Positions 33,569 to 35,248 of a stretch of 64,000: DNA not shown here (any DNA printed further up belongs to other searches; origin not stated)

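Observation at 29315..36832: Intact 7-gene enzymatic operon of unknown substrate carried on the tRNA-Thr island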

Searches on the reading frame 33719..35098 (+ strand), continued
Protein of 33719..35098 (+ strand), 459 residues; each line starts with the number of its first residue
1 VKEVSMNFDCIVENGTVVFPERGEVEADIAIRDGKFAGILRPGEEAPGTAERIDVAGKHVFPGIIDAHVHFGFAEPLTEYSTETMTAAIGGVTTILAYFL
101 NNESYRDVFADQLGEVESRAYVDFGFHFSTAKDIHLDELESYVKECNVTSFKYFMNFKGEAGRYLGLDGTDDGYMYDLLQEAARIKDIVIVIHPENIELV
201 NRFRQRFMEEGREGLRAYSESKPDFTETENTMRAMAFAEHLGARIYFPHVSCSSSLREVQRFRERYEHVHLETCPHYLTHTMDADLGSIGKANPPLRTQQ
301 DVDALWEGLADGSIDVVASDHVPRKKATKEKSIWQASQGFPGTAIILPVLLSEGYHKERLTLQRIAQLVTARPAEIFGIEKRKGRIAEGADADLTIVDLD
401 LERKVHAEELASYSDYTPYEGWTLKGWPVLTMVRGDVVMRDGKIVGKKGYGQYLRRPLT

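Call 41: search_protein_families(library=ncbifam, proteins=[L002:5651-7120:+, L002:3451-4329:-, L002:4326-5468:-, L002:2063-3409:+], max_evalue=1e-10)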
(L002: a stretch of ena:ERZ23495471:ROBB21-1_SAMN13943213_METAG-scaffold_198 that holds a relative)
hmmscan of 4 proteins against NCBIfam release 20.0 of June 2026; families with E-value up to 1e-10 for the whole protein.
L002:5651-7120:+ (489 aa): 94 families (the best 25 are shown)
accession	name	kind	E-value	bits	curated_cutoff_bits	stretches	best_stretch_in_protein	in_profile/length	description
NF004837.0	PRK06187.1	subfamily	5.8e-84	282.2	476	1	118-486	146-522/531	long-chain-fatty-acid--CoA ligase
NF006182.0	PRK08316.1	subfamily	1.8e-77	261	663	1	11-486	21-517/523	fatty acyl-CoA synthetase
NF004797.0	PRK06145.1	equivalog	3.6e-71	240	850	1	1-485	2-494/499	acyl-CoA synthetase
NF005307.0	PRK06839.1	equivalog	2.8e-69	234.1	748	1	11-486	12-493/496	o-succinylbenzoate--CoA ligase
NF052269.1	Staph_lig_FadD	equivalog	1e-67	228.6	650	1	16-485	15-492/499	long-chain-fatty-acid--CoA ligase FadD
NF005702.0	PRK07514.1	subfamily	1.1e-67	228.5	558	1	15-486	17-500/506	malonyl-CoA synthase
NF004114.0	PRK05605.1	equivalog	2.2e-65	221.1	766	1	138-486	219-569/575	long-chain-fatty-acid--CoA ligase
TIGR01923.1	menE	equivalog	2.3e-65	221.2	330.15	1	28-479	1-439/442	o-succinylbenzoate--CoA ligase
NF009233.0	PRK12583.1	subfamily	1.6e-64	218.3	832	1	141-484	201-548/558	fatty acid CoA ligase family protein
NF005676.0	PRK07470.1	equivalog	2e-64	218.2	774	1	1-486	20-529/544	acyl-CoA synthetase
NF009071.0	PRK12406.1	subfamily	2.9e-64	217.3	701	1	122-484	136-500/510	acyl-CoA synthetase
NF052580.1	Str24CoAsynCasG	equivalog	1.3e-63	215.2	750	1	18-480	57-544/548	steroid-24-oyl-CoA synthetase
NF004511.1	PRK05852.1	equivalog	2.1e-63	214.7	650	1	8-485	6-503/505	FadD7 family fatty acid--CoA ligase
NF002966.0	PRK03640.1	equivalog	5.5e-63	213.2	556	1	10-485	11-479/483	o-succinylbenzoate--CoA ligase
NF006572.0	PRK09088.1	equivalog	7e-63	213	696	1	9-486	9-487/491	acyl-CoA synthetase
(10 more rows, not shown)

L002:3451-4329:- (292 aa): 0 families

L002:4326-5468:- (380 aa): 20 families
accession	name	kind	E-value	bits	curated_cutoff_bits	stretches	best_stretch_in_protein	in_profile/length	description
NF008997.0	PRK12341.1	equivalog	4.5e-74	249.8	537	1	1-375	1-373/382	acyl-CoA dehydrogenase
NF042972.1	AcrlCoAredClosAcrC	equivalog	4.2e-68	229.7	640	1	1-377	1-375/378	acryloyl-CoA reductase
NF045552.1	GlutCoADH_Des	equivalog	4.8e-66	223.5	470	1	1-376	1-377/387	glutaryl-CoA dehydrogenase Acd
NF042439.1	SulpropCoADesulf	equivalog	1e-61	208.8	600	1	29-377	16-369/379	3-sulfinopropanoyl-CoA desulfinase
TIGR03207.1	cyc_hxne_CoA_dh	equivalog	1.1e-57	195.5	575.35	1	6-377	2-370/372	cyclohexanecarboxyl-CoA dehydrogenase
NF045652.1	ProlPCPDhRedW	equivalog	5e-57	193.4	650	1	8-380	3-375/376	L-prolyl-[peptidyl-carrier protein] dehydrogenase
NF058590.1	AcCoDHFadEBacil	equivalog_domain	1.5e-56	192.1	600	2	5-293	21-306/586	acyl-CoA dehydrogenase FadE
NF053553.1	prodigi_MBC_PigA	equivalog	8.6e-56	189.7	500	1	1-380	1-381/381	prodigiosin MBC biosynthesis dehydrogenase PigA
NF043006.1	CyhCrbnylCoADH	equivalog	2.5e-55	188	650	1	5-378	4-375/380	cyclohexane-1-carbonyl-CoA dehydrogenase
NF002885.1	PRK03354.1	equivalog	1.1e-52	179.4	540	1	1-373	1-368/378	crotonobetainyl-CoA dehydrogenase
TIGR03203.1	pimD_small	equivalog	4.9e-44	150.9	652.7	1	2-354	1-352/378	pimeloyl-CoA dehydrogenase small subunit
NF052270.1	Staph_DH_FadE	equivalog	9.5e-40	136.5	600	1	6-378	22-393/400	acyl-CoA dehydrogenase FadE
TIGR03204.1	pimC_large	equivalog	3.6e-29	101.8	623.85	1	55-377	58-391/395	pimeloyl-CoA dehydrogenase large subunit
NF037942.1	ac_ACP_DH_MbtN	equivalog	9.7e-27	93.7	700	1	115-376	104-363/376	mycobactin biosynthesis acyl-ACP dehydrogenase MbtN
NF007000.1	PRK09463.1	subfamily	2.5e-26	92.2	600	1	32-374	69-430/726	acyl-CoA dehydrogenase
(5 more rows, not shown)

L002:2063-3409:+ (448 aa): 0 families

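Call 42: find_encoding_contigs(protein=P0003, flank=10000, max_places=2)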
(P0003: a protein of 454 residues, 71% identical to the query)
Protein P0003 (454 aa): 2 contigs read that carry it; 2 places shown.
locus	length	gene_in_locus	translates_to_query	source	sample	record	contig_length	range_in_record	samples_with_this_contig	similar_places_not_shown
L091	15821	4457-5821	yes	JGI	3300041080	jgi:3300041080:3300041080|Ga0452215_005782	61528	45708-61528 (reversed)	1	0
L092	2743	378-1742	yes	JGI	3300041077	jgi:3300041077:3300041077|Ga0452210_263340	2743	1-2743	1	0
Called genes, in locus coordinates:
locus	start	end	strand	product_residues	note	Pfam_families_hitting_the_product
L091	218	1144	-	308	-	PF01522:Polysacc_deac_1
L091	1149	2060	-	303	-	PF01522:Polysacc_deac_1 (weak)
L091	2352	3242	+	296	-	PF13714:PEP_mutase, PF00463:ICL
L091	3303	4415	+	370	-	PF02492:cobW, PF07683:CobW_C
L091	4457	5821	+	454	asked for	PF01979:Amidohydro_1, PF07969:Amidohydro_3 (weak)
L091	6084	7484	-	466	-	PF03972:MmgE_PrpD_N, PF19305:MmgE_PrpD_C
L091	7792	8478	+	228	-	PF00392:GntR, PF07729:FCD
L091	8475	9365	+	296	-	PF13714:PEP_mutase, PF00463:ICL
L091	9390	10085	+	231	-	PF00857:Isochorismatase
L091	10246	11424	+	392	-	PF13433:Peripla_BP_5, PF13458:Peripla_BP_6, PF01094:ANF_receptor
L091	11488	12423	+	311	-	PF02653:BPD_transp_2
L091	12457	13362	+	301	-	PF02653:BPD_transp_2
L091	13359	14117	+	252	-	PF00005:ABC_tran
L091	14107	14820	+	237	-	PF13476:AAA_23 (weak), PF00005:ABC_tran, PF13304:AAA_21 (faint)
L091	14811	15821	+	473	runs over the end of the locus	PF03972:MmgE_PrpD_N, PF19305:MmgE_PrpD_C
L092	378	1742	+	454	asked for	PF01979:Amidohydro_1, PF07969:Amidohydro_3 (weak)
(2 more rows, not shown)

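Call 43: find_encoding_contigs(protein=P0009, flank=10000, max_places=2)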
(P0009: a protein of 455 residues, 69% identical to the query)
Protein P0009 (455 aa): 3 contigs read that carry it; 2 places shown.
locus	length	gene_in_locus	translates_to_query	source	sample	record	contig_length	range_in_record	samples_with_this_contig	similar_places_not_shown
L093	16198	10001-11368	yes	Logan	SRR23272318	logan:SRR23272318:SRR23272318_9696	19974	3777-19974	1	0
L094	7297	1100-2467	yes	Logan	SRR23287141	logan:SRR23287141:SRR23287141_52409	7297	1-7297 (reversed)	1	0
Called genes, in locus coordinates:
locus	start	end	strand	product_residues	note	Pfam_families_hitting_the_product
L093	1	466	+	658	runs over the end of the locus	PF00724:Oxidored_FMN, PF00070:Pyr_redox (faint), PF00890:FAD_binding_2 (faint), PF03486:HI0933_like (faint), PF07992:Pyr_redox_2, PF12831:FAD_oxidored, PF13450:NAD_binding_8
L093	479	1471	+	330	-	PF01073:3Beta_HSD, PF01370:Epimerase, PF02719:Polysacc_synt_2, PF04321:RmlD_sub_bind, PF07993:NAD_binding_4 (faint), PF13460:NAD_binding_10, PF16363:GDP_Man_Dehyd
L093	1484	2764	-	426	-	-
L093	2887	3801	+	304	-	PF11583:AurF (faint)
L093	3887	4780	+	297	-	-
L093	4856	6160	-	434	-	PF06808:DctM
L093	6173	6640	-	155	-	PF04290:DctQ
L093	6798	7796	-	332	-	PF03480:DctP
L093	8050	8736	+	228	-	PF00857:Isochorismatase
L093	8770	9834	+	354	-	PF02492:cobW, PF07683:CobW_C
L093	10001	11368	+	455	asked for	PF07969:Amidohydro_3 (weak), PF01979:Amidohydro_1, PF07969:Amidohydro_3 (weak)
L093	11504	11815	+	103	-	PF00355:Rieske, PF13806:Rieske_2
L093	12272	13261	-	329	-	PF00389:2-Hacid_dh, PF02826:2-Hacid_dh_C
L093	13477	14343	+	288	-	PF12146:Hydrolase_4, PF00561:Abhydrolase_1, PF12697:Abhydrolase_6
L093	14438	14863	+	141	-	PF04314:LpqE-like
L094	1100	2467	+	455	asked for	PF07969:Amidohydro_3 (weak), PF01979:Amidohydro_1, PF07969:Amidohydro_3 (weak)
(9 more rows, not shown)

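Call 44: find_encoding_contigs(protein=P0019, flank=10000, max_places=2)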
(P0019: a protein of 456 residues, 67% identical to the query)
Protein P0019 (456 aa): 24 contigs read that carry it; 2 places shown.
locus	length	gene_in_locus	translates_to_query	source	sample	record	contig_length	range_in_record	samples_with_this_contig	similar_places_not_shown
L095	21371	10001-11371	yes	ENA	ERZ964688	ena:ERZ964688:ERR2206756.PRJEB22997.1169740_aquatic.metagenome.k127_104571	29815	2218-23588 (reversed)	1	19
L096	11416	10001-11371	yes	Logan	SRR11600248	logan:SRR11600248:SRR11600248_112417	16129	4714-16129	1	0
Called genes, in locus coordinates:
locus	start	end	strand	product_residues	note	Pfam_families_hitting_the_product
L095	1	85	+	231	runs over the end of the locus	PF00857:Isochorismatase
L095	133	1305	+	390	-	PF13433:Peripla_BP_5, PF13458:Peripla_BP_6, PF01094:ANF_receptor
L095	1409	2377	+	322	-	PF02653:BPD_transp_2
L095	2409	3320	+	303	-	PF02653:BPD_transp_2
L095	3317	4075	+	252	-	PF00005:ABC_tran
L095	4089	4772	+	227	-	PF00005:ABC_tran, PF13304:AAA_21 (faint)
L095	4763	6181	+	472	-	PF03972:MmgE_PrpD_N, PF19305:MmgE_PrpD_C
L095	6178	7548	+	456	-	PF00890:FAD_binding_2, PF12831:FAD_oxidored (faint)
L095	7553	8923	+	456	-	PF03972:MmgE_PrpD_N, PF19305:MmgE_PrpD_C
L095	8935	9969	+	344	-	PF02492:cobW, PF07683:CobW_C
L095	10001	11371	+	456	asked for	PF01979:Amidohydro_1, PF07969:Amidohydro_3 (weak)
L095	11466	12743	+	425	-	PF00330:Aconitase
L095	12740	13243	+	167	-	PF00694:Aconitase_C, PF06434:Aconitase_2_N (faint)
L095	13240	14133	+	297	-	PF13714:PEP_mutase, PF00463:ICL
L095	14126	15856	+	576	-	PF02538:Hydantoinase_B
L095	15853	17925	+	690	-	PF05378:Hydant_A_N, PF01968:Hydantoinase_A, PF19278:Hydant_A_C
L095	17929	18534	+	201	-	PF00857:Isochorismatase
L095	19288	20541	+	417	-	PF03069:FmdA_AmdA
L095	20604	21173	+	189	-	-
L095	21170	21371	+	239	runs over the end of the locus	-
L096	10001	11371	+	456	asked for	PF01979:Amidohydro_1, PF07969:Amidohydro_3 (weak)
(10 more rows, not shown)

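Call 53: search_protein_families(library=pfam, proteins=[L022:7816-8550:-, L022:12306-13316:+, L022:13382-14578:+, L022:14563-16170:+, L022:16167-17195:+, L022:17238-18350:+, L026:6093-7478:-, L026:4637-5950:-, L026:13506-14228:+, L026:16703-17764:+], max_evalue=0.00001)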
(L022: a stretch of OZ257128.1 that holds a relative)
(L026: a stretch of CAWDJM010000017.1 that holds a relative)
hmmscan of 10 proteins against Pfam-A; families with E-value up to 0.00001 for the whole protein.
L022:7816-8550:- (244 aa): 3 families
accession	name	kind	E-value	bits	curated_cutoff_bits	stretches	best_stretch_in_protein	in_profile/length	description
PF13561.12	adh_short_C2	-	1.6e-51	175.6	27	1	16-241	6-235/236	Enoyl-(Acyl carrier protein) reductase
PF00106.31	adh_short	-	1.3e-40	139.5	26.6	1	9-189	3-192/195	short chain dehydrogenase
PF08659.16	KR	-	7.7e-08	32.9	22.6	1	49-153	56-156/180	KR domain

L022:12306-13316:+ (336 aa): 1 family
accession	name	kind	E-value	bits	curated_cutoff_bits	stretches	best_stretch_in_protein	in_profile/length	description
PF00753.33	Lactamase_B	-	6.7e-12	46.2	22.7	1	106-251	46-196/196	Metallo-beta-lactamase superfamily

L022:13382-14578:+ (398 aa): 1 family
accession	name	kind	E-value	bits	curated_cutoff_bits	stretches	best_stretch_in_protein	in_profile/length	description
PF13407.12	Peripla_BP_4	-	6.7e-20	72.2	35.1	1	102-348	11-253/258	Periplasmic binding protein domain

L022:14563-16170:+ (535 aa): 2 families
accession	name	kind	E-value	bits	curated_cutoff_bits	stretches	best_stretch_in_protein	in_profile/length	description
PF00005.33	ABC_tran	-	1.9e-37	129.4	25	2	42-182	1-125/137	ABC transporter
PF13304.12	AAA_21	-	4.4e-12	47.1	27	0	55-89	2-36/304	AAA domain, putative AbiEii toxin, Type IV TA system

L022:16167-17195:+ (342 aa): 1 family
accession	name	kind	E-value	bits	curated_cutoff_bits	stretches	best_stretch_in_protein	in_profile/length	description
PF02653.21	BPD_transp_2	-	9.4e-35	120.5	26.8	1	58-324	2-269/269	Branched-chain amino acid transport system / permease component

L022:17238-18350:+ (370 aa): 2 families
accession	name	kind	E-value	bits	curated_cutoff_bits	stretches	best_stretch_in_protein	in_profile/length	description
PF08240.17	ADH_N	-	6.1e-25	87.9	23.5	1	27-156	2-104/104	Alcohol dehydrogenase GroES-like domain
PF00107.32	ADH_zinc_N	-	1.6e-22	80.3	31.8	1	196-324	1-122/129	Zinc-binding dehydrogenase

L026:6093-7478:- (461 aa): 2 families
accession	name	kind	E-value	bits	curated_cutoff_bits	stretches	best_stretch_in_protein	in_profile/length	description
PF00589.27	Phage_integrase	-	2e-30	106.3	27.1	1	281-435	21-169/172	Phage integrase family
PF22022.2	Phage_int_M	-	2.5e-08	34.5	27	1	167-229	33-92/96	Phage integrase central domain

L026:4637-5950:- (437 aa): 2 families
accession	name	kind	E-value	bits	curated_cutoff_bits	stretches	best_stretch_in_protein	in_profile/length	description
PF01610.23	DDE_Tnp_ISL3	-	1.9e-59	201.8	23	1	182-423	1-240/240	Transposase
PF13542.12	HTH_Tnp_ISL3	-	4.9e-17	61.6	27.4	1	117-167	1-51/51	Helix-turn-helix domain of transposase family ISL3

L026:13506-14228:+ (240 aa): 0 families

L026:16703-17764:+ (353 aa): 0 families
